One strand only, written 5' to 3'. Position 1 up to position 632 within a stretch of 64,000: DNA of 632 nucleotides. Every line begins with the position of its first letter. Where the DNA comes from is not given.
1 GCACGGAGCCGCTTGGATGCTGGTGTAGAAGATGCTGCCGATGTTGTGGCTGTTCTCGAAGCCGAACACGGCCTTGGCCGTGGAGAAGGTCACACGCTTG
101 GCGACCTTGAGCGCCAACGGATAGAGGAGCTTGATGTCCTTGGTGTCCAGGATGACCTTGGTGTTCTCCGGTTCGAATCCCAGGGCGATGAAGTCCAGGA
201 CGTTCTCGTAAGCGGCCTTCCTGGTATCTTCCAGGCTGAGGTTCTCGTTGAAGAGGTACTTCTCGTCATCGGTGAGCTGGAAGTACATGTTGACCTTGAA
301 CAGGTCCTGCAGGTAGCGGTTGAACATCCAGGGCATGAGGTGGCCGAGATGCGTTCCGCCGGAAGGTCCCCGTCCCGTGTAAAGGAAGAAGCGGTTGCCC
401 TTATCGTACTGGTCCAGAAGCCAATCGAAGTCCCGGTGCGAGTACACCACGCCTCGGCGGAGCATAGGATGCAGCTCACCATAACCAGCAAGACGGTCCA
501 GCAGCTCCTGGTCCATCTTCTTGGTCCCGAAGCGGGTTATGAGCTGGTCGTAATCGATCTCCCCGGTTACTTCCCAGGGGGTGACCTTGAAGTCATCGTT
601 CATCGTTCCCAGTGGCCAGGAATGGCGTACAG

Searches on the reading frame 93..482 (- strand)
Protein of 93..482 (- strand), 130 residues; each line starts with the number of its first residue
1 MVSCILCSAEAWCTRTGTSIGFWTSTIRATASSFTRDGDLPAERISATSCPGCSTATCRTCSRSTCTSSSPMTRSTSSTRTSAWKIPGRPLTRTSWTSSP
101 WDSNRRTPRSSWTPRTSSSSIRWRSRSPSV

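Call 63: search_protein_families(library=padloc, alignment_id=A4, max_evalue=0.00001)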
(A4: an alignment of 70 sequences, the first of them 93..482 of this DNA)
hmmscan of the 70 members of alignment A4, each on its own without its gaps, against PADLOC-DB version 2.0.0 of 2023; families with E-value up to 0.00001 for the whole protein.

A. member 1, window:93-482:- (130 aa): 0 families

B. families by the number of members that match (of 70 scanned): 18 families
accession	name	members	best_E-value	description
PDLC01973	CARF_m1--CARF_PIN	2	3.4e-17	-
PDLC02510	BrxP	1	1.1e-45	BrxP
PDLC01971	CARF_m1--CARF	1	1.6e-25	-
PDLC04135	mad3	1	1.3e-23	mads_3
PDLC01972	CARF_m1--CARF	1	1.2e-20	-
PDLC02782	SspD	1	1.8e-14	SspD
PDLC02662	DndC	1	2.5e-11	DndC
PDLC02661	DndC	1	1.6e-10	DndC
PDLC01068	CARF_PIN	1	4.3e-10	CARF+PIN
PDLC04140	mad8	1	1.1e-09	mads_8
PDLC03839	LeoA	1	2.4e-09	-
PDLC03841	LeoBC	1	1.8e-08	-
PDLC02980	AriA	1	3.9e-08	-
PDLC01849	CARF3--CARF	1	4.1e-08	-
PDLC02914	ATPase-Toprim_I-B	1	1.7e-06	-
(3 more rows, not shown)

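Call 64: search_protein_families(library=pfam, alignment_id=A4, max_evalue=0.00001)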
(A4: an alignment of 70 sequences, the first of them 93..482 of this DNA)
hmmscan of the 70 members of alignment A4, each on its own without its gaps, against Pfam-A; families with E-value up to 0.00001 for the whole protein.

A. member 1, window:93-482:- (130 aa): 0 families

B. families by the number of members that match (of 70 scanned): 83 families (the first 25 are shown)
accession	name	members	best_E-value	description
PF04909.20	Amidohydro_2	2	9.3e-39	Amidohydrolase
PF00571.33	CBS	2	4.6e-30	CBS domain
PF01061.29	ABC2_membrane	2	7e-17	ABC-2 type transporter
PF01921.24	tRNA-synt_1f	1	1.3e-109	tRNA synthetases class I (K)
PF02540.23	NAD_synthase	1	2.1e-80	NAD synthase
PF11999.13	Ice_binding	1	1.5e-75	Ice-binding-like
PF00291.31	PALP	1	3.4e-72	Pyridoxal-phosphate dependent enzyme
PF02374.21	ArsA_ATPase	1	5.2e-70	Anion-transporting ATPase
PF09239.17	Topo-VIb_trans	1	2.6e-62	Topoisomerase VI B subunit, transducer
PF02913.24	FAD-oxidase_C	1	1.7e-60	FAD linked oxidases, C-terminal domain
PF00999.27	Na_H_Exchanger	1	7.8e-60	Sodium/hydrogen exchanger, transmembrane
PF00742.24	Homoserine_dh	1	2.5e-59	Homoserine dehydrogenase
PF01015.23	Ribosomal_S3Ae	1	1.5e-53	Ribosomal S3Ae family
PF00682.25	HMGL-like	1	3.2e-53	HMGL-like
PF00719.24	Pyrophosphatase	1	5.7e-53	Inorganic pyrophosphatase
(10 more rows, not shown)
